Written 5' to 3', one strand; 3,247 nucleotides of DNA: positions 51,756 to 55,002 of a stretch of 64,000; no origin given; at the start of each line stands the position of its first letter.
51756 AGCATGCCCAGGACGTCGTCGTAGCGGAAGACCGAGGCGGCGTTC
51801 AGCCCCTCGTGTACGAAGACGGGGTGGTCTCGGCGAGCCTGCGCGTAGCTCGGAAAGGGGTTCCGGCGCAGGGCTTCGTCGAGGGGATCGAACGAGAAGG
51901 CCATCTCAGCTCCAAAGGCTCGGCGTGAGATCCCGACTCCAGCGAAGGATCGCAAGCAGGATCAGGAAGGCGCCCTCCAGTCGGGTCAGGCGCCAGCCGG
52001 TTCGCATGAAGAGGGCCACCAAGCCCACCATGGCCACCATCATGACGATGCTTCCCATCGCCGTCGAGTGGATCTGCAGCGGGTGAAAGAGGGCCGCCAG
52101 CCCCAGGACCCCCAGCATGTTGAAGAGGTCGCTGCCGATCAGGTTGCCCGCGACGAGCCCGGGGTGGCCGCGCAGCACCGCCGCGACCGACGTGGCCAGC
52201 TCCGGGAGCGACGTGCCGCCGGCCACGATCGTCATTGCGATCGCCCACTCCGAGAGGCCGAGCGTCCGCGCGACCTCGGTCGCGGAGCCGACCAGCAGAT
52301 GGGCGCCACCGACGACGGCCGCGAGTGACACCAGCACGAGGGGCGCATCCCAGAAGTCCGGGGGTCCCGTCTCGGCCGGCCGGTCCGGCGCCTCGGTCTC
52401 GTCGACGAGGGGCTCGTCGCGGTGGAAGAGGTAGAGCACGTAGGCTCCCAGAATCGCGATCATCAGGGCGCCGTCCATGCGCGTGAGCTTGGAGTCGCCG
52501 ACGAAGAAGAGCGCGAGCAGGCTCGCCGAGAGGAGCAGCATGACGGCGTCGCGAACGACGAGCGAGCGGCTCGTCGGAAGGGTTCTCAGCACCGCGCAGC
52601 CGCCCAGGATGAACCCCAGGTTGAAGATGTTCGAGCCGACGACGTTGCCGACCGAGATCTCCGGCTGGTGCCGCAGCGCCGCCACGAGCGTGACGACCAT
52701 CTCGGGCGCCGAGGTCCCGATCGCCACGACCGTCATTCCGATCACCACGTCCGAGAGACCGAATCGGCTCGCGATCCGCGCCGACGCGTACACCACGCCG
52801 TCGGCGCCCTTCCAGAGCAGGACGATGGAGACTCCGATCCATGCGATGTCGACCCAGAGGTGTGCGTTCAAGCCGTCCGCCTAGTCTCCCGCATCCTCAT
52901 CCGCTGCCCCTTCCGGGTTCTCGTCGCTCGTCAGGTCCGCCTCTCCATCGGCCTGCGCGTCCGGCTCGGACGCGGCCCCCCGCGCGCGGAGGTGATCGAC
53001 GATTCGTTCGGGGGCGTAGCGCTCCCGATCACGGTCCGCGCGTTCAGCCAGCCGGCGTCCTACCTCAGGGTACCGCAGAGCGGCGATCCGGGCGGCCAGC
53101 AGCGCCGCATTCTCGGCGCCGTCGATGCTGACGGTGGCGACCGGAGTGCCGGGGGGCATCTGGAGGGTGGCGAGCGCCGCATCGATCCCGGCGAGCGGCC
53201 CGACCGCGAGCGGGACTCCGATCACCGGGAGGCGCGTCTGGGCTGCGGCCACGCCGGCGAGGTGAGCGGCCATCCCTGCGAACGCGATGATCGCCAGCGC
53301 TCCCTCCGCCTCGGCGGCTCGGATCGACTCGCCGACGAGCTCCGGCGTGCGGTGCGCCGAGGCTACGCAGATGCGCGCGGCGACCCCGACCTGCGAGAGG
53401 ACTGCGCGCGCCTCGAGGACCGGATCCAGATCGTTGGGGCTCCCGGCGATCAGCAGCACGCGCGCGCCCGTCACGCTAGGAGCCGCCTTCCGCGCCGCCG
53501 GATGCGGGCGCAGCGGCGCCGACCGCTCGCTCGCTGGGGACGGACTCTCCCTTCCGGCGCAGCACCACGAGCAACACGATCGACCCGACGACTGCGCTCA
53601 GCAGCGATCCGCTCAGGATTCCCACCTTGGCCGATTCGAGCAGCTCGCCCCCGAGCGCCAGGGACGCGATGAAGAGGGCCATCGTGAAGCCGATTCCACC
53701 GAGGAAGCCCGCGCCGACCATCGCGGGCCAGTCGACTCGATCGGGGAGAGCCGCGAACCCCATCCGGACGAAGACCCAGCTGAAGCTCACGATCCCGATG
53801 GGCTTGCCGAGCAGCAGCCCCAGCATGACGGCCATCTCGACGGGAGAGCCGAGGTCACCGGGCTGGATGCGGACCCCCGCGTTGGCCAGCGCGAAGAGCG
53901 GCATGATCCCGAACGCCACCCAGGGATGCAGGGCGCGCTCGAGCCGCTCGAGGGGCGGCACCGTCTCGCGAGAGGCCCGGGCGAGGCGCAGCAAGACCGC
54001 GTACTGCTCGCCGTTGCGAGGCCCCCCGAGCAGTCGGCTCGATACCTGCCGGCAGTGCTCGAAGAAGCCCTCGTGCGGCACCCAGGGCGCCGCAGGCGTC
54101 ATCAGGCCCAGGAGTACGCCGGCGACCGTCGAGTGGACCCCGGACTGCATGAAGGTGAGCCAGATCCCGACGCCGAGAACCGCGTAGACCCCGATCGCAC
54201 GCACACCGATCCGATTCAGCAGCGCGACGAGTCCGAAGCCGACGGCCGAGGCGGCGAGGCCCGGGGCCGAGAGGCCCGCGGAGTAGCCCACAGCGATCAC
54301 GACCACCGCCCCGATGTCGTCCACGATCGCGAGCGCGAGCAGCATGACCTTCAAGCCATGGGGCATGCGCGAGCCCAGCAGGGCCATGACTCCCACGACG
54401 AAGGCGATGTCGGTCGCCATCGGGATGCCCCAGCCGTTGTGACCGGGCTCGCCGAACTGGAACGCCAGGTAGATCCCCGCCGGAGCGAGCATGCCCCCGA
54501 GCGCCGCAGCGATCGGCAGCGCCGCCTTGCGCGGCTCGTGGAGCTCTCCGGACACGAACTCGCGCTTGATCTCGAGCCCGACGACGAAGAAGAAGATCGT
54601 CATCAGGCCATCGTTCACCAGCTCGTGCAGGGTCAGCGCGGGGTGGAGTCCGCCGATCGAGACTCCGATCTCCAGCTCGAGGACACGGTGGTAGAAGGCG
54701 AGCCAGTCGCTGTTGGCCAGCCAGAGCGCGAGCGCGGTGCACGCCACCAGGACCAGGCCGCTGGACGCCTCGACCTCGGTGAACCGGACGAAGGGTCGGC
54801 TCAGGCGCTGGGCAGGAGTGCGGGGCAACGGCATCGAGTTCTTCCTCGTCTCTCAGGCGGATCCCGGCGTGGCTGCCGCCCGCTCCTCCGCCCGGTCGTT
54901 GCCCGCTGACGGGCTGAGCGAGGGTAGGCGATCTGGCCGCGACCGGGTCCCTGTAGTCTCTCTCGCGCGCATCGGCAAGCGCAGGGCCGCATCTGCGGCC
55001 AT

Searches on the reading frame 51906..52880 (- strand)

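Call 92: search_protein_families(library=pfam, proteins=[window:51906-52880:-], max_evalue=0.0001)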
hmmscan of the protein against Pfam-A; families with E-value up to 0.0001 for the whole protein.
window:51906-52880:- (324 aa): 1 family
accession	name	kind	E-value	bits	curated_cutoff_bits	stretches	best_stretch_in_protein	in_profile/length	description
PF01699.29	Na_Ca_ex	-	7.8e-59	198.4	24.9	2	12-152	3-150/151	Sodium/calcium exchanger protein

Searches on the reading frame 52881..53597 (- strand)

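Call 92: search_protein_families(library=pfam, proteins=[window:52881-53597:-], max_evalue=0.0001)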
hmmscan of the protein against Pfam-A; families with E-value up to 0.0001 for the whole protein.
window:52881-53597:- (238 aa): 1 family
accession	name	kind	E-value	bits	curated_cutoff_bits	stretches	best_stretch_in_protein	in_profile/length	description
PF00731.26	AIRC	-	1.6e-45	154.7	30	1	47-190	2-145/148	AIR carboxylase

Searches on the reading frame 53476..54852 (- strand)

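Call 92: search_protein_families(library=pfam, proteins=[window:53476-54852:-], max_evalue=0.0001)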
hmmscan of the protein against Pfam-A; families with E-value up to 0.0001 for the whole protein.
window:53476-54852:- (458 aa): 1 family
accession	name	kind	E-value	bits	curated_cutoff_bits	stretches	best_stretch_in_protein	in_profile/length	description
PF06965.17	Na_H_antiport_1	-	3.7e-142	474.1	23.5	1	23-427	2-374/374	Na+/H+ antiporter 1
